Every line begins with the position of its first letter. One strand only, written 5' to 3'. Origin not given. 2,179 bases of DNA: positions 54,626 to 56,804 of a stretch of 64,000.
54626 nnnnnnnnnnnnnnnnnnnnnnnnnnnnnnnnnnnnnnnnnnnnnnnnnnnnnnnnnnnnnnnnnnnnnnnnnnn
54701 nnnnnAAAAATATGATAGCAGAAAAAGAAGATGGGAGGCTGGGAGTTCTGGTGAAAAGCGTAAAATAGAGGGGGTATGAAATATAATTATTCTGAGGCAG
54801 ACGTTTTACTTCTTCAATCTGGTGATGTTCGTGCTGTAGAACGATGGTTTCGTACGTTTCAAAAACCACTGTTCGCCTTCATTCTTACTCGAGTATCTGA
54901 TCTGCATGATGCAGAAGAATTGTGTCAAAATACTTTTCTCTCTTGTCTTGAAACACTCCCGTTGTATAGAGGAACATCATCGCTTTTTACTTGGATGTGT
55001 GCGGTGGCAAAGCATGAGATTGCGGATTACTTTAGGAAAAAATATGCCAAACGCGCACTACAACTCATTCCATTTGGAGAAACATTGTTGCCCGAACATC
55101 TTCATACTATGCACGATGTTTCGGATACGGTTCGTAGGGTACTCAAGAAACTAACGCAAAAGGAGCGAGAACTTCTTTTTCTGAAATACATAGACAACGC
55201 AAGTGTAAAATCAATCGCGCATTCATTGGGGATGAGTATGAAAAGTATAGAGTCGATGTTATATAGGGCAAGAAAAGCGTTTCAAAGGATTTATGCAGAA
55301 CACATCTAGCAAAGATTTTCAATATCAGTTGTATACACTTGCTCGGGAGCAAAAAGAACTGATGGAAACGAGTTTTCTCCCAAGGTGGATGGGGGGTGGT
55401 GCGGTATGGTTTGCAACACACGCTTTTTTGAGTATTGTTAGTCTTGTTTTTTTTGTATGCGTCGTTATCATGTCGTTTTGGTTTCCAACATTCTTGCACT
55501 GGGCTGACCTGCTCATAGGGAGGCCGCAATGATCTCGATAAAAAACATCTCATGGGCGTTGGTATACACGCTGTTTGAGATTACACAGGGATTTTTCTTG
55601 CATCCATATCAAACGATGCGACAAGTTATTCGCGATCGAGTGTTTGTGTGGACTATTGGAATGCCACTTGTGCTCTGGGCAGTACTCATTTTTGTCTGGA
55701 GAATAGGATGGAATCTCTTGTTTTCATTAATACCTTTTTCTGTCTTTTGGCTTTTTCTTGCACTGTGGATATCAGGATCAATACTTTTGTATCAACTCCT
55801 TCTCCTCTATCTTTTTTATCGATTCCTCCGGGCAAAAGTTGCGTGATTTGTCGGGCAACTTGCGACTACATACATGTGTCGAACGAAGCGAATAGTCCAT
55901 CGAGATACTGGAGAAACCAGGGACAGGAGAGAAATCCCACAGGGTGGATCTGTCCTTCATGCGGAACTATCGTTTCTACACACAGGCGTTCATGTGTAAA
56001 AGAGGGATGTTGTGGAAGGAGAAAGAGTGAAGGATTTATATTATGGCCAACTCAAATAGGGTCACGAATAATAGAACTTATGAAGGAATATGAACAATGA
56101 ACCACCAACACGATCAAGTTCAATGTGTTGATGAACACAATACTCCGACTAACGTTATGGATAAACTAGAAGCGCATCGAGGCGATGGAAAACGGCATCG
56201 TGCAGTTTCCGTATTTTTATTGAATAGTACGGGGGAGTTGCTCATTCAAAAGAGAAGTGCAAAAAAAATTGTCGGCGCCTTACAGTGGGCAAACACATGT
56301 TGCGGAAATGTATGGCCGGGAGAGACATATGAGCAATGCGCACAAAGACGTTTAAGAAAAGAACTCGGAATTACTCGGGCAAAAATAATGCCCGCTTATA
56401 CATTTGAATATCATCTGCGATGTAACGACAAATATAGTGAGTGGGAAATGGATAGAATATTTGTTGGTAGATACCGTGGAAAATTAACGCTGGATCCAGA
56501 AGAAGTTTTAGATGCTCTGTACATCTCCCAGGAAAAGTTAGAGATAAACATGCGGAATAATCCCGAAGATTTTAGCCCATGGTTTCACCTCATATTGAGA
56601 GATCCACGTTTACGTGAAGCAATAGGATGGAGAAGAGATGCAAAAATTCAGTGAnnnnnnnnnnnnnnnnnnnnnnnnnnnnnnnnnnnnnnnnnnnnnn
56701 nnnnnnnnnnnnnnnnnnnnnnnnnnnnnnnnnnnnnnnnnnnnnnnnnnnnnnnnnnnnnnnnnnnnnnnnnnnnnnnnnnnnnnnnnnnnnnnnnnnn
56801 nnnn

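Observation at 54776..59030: ECF sigma operon running into archaeal-type isoprenoid genes (idi, IPK, uppS) with unassigned ORFs between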

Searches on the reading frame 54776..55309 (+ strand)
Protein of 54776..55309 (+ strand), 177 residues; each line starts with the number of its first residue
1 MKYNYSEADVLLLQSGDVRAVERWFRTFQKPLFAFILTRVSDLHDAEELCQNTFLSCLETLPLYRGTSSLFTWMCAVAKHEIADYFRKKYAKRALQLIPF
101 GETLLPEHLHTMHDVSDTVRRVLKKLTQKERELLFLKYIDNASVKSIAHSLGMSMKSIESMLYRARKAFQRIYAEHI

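Call 3: search_protein_families(library=pfam, proteins=[window:54776-55309:+], max_evalue=0.1)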
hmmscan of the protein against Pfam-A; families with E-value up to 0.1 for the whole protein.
window:54776-55309:+ (177 aa): 9 families
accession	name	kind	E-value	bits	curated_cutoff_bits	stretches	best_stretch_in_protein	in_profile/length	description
PF08281.18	Sigma70_r4_2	-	2.3e-11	43.6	25.7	1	118-168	3-53/54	Sigma-70, region 4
PF04542.20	Sigma70_r2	-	2.5e-10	40.5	24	1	25-89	2-68/71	Sigma-70 region 2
PF04545.22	Sigma70_r4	-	0.00021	21.2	24.1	1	122-167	1-46/50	Sigma-70, region 4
PF07638.17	Sigma70_ECF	-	0.00095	19.5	21.1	1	13-171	11-181/185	ECF sigma factor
PF06530.18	Phage_antitermQ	-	0.0058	17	26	1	119-168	57-105/118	Phage antitermination protein Q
PF13936.12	HTH_38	-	0.012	15.8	27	1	124-157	3-36/44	Helix-turn-helix domain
PF15005.11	IZUMO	-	0.034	15.2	25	1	100-167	16-84/143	Izumo sperm-egg fusion, Ig domain-associated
PF00196.25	GerE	-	0.04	14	23.5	1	125-163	2-39/57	Bacterial regulatory proteins, luxR family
PF13730.12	HTH_36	-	0.091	13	25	0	141-161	25-45/55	Helix-turn-helix domain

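Call 4: search_protein_families(library=ncbifam, proteins=[window:54776-55309:+], max_evalue=0.1)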
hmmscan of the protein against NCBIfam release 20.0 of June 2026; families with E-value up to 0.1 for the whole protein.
window:54776-55309:+ (177 aa): 109 families (the best 25 are shown)
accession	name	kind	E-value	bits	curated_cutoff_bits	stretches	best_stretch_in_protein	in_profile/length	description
TIGR02989.1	Sig-70_gvs1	subfamily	3e-23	82.5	124.55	1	21-170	3-155/158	RNA polymerase sigma-70 factor, Rhodopirellula/Verrucomicrobium family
TIGR02937.1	sigma70-ECF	superfamily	1.8e-21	76.5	42.9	1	20-171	2-163/165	sigma-70 family RNA polymerase sigma factor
TIGR02952.1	Sig70_famx2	equivalog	5e-21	75.3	206.45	1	13-171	5-168/170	ECF subfamily RNA polymerase sigma factor, BldN family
NF007215.0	PRK09637.1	equivalog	6.7e-21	75.1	212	1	21-172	3-153/181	RNA polymerase sigma factor SigZ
TIGR02959.1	SigZ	equivalog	8.4e-21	74.5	168.65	1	27-172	3-147/170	RNA polymerase sigma factor SigZ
TIGR02950.1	SigM_subfam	subfamily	3.1e-20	72.6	147.95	1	21-173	2-158/159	RNA polymerase sigma factor, SigM family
NF009166.1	PRK12513.1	equivalog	4.5e-19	68.9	206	1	11-175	14-188/193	RNA polymerase sigma factor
TIGR02985.1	Sig70_bacteroi1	subfamily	6.9e-18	65.4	126.4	1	20-169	2-158/162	RNA polymerase sigma-70 factor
NF007220.0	PRK09639.1-5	equivalog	3.7e-16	59.4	260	1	21-172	5-163/181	RNA polymerase sigma factor SigX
NF009168.0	PRK12515.1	subfamily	3.8e-16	59.1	236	1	13-170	16-176/189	RNA polymerase sigma factor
NF058625.1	sigma_PG0214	equivalog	9.6e-16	57.9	130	1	25-173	10-161/170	GFO_1088 family ECF-type sigma factor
NF008888.0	PRK11922.1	equivalog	1.4e-15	57.6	204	1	13-173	24-196/231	RNA polymerase sigma factor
NF007231.0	PRK09649.1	equivalog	2.1e-15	57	219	1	14-169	19-174/185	RNA polymerase sigma factor SigC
TIGR02983.1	SigE-fam_strep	subfamily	1.2e-14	54.5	141.55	1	19-171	6-156/162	SigE family RNA polymerase sigma factor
NF004113.0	PRK05602.1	equivalog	2.1e-14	53.6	208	1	16-173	42-201/211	RNA polymerase sigma factor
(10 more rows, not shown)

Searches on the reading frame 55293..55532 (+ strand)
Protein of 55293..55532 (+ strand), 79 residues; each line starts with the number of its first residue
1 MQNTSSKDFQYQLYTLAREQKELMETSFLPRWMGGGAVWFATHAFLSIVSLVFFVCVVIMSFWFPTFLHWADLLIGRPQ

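Call 3: search_protein_families(library=pfam, proteins=[window:55293-55532:+], max_evalue=0.1)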
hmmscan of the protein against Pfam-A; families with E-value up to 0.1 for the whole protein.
window:55293-55532:+ (79 aa): 0 families

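Call 4: search_protein_families(library=ncbifam, proteins=[window:55293-55532:+], max_evalue=0.1)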
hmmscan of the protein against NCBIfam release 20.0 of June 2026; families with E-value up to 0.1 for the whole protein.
window:55293-55532:+ (79 aa): 0 families

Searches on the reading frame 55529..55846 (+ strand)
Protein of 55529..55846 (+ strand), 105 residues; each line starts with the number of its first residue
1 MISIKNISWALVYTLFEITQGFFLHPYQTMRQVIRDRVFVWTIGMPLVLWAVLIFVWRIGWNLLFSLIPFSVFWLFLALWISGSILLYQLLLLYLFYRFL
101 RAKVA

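Call 3: search_protein_families(library=pfam, proteins=[window:55529-55846:+], max_evalue=0.1)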
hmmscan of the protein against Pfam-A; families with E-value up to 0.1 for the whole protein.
window:55529-55846:+ (105 aa): 0 families

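Call 4: search_protein_families(library=ncbifam, proteins=[window:55529-55846:+], max_evalue=0.1)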
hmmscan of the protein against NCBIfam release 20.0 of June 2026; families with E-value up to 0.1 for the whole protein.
window:55529-55846:+ (105 aa): 0 families

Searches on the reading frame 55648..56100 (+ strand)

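Call 3: search_protein_families(library=pfam, proteins=[window:55648-56100:+], max_evalue=0.1)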
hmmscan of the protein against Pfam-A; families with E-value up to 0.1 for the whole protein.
window:55648-56100:+ (150 aa): 1 family
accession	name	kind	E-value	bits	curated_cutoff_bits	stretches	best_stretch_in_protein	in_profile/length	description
PF21944.1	Hemotin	-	0.0064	16.6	27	1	29-81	19-71/74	Hemotin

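Call 4: search_protein_families(library=ncbifam, proteins=[window:55648-56100:+], max_evalue=0.1)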
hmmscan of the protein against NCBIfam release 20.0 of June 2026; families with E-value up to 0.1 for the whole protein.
window:55648-56100:+ (150 aa): 0 families

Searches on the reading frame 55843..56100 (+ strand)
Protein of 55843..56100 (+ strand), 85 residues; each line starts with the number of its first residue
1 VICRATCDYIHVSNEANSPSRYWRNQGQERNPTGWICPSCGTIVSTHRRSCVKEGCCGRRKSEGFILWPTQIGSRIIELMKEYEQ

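Call 62: search_protein_families(library=pfam, proteins=[window:55843-56100:+], max_evalue=1)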
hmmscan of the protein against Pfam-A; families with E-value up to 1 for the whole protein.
window:55843-56100:+ (85 aa): 3 families
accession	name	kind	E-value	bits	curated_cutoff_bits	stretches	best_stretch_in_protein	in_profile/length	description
PF21349.2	RUBY_RBDX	-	0.023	14.6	26.5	0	35-44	1-10/30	Rubrerythrin, rubredoxin-like domain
PF25017.1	zf-C2HC_3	-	0.072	13.5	24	1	34-50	23-39/47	C2HC zinc finger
PF04104.19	DNA_primase_lrg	-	0.14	11.9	22.4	1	23-60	171-208/266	Eukaryotic and archaeal DNA primase, large subunit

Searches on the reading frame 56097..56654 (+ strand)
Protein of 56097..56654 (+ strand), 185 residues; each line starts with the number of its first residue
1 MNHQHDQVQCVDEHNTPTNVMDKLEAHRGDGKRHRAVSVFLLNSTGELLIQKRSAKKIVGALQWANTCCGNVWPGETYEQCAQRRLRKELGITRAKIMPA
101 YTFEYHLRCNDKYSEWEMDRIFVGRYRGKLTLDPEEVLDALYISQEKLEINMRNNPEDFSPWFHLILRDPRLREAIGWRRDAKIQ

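Call 3: search_protein_families(library=pfam, proteins=[window:56097-56654:+], max_evalue=0.1)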
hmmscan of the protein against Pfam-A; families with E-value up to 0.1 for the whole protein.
window:56097-56654:+ (185 aa): 2 families
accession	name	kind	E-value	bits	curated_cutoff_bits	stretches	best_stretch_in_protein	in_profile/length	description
PF00293.34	NUDIX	-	2.7e-19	69.9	21.1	1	32-163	1-134/134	NUDIX domain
PF14815.12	NUDIX_4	-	0.00039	20.6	35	1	39-102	2-60/113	NUDIX domain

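Call 4: search_protein_families(library=ncbifam, proteins=[window:56097-56654:+], max_evalue=0.1)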
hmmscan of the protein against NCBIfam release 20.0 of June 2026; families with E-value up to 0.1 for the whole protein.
window:56097-56654:+ (185 aa): 13 families
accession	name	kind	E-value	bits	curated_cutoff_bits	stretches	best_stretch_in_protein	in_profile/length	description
NF002995.0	PRK03759.1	equivalog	9.8e-40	136.2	127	1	3-175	4-177/185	isopentenyl-diphosphate Delta-isomerase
TIGR02150.1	IPP_isom_1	equivalog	9.5e-30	103.5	105.8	1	11-166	4-158/159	isopentenyl-diphosphate delta-isomerase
NF011922.0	PRK15393.1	equivalog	4e-10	39.7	152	1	6-153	11-150/182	NUDIX hydrolase YfcD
NF041653.1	Nud_hyd_Meth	equivalog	1.6e-09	37.8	300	1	32-162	25-152/170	Nudix hydrolase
TIGR00586.1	mutt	equivalog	3.5e-06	27.1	97.9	1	40-106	11-75/129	8-oxo-dGTP diphosphatase MutT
NF001938.0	PRK00714.1-5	equivalog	1.4e-05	24.5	116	1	34-106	13-90/172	RNA pyrophosphohydrolase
NF006530.0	PRK08999.1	equivalog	4.6e-05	22.6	245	1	40-105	12-75/315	Nudix family hydrolase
NF012016.0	PRK15472.1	equivalog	7.2e-05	22.5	95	1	33-121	2-89/141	nucleoside triphosphatase NudI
NF008044.0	PRK10776.1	equivalog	0.0012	18.8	148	1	41-106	11-74/130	8-oxo-dGTP diphosphatase MutT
NF001937.0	PRK00714.1-4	equivalog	0.019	14.6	139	1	35-99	9-67/161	RNA pyrophosphohydrolase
NF001934.0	PRK00714.1-1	equivalog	0.02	14.3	241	1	31-126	6-96/176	RNA pyrophosphohydrolase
NF007834.0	PRK10546.1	equivalog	0.024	14.5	156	1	41-94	10-61/135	pyrimidine (deoxy)nucleoside triphosphate diphosphatase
TIGR03153.1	cytochr_NrfH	equivalog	0.048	13.7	134.2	1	4-59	49-101/138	cytochrome c nitrite reductase small subunit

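Call 57: search_solved_structures(query=window:56097-56654:+, max_evalue=0.00001, show_alignments=2)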
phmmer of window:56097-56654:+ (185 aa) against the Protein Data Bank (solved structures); distinct sequences matched with E-value up to 0.00001: 13.
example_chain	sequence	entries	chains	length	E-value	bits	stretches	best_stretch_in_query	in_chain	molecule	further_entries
3hyq_A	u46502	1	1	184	1.4e-20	77.3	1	6-175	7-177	Isopentenyl-diphosphate Delta-isomerase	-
1nfs_A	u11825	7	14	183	7.4e-17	65.1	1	7-167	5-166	ISOPENTENYL-DIPHOSPHATE DELTA-ISOMERASE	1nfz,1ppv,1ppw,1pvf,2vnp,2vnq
1i9a_A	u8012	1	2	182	7.6e-17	65.1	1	7-167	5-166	ISOPENTENYL-DIPHOSPHATE DELTA-ISOMERASE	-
1hzt_A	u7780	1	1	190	7.8e-17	65.1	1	7-169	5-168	ISOPENTENYL DIPHOSPHATE DELTA-ISOMERASE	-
1x84_A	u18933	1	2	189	8e-17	65.1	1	7-168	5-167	Isopentenyl-diphosphate delta-isomerase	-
2b2k_A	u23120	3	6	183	1e-16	64.7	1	7-167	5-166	Isopentenyl-diphosphate delta-isomerase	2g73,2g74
1x83_A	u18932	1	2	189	1.1e-16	64.6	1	7-168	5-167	Isopentenyl-diphosphate delta-isomerase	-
1r67_A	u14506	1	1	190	1.9e-16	63.8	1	7-169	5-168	Isopentenyl-diphosphate delta-isomerase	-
1ow2_A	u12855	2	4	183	1.4e-15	61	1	7-167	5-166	ISOPENTENYL-DIPHOSPHATE DELTA-ISOMERASE | ISOPENTENYL DIPHOSPHATE DELTA-ISOMERASE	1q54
1hx3_A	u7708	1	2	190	1.4e-15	61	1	7-169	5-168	ISOPENTENYL DIPHOSPHATE DELTA-ISOMERASE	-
2dho_A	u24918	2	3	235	7.9e-15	58.5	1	28-167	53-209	Isopentenyl-diphosphate delta-isomerase 1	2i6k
2icj_A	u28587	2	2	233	1.1e-14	58.1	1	28-167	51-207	Isopentenyl-diphosphate delta isomerase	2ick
2pny_A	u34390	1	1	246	9.4e-10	42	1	29-166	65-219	Isopentenyl-diphosphate Delta-isomerase 2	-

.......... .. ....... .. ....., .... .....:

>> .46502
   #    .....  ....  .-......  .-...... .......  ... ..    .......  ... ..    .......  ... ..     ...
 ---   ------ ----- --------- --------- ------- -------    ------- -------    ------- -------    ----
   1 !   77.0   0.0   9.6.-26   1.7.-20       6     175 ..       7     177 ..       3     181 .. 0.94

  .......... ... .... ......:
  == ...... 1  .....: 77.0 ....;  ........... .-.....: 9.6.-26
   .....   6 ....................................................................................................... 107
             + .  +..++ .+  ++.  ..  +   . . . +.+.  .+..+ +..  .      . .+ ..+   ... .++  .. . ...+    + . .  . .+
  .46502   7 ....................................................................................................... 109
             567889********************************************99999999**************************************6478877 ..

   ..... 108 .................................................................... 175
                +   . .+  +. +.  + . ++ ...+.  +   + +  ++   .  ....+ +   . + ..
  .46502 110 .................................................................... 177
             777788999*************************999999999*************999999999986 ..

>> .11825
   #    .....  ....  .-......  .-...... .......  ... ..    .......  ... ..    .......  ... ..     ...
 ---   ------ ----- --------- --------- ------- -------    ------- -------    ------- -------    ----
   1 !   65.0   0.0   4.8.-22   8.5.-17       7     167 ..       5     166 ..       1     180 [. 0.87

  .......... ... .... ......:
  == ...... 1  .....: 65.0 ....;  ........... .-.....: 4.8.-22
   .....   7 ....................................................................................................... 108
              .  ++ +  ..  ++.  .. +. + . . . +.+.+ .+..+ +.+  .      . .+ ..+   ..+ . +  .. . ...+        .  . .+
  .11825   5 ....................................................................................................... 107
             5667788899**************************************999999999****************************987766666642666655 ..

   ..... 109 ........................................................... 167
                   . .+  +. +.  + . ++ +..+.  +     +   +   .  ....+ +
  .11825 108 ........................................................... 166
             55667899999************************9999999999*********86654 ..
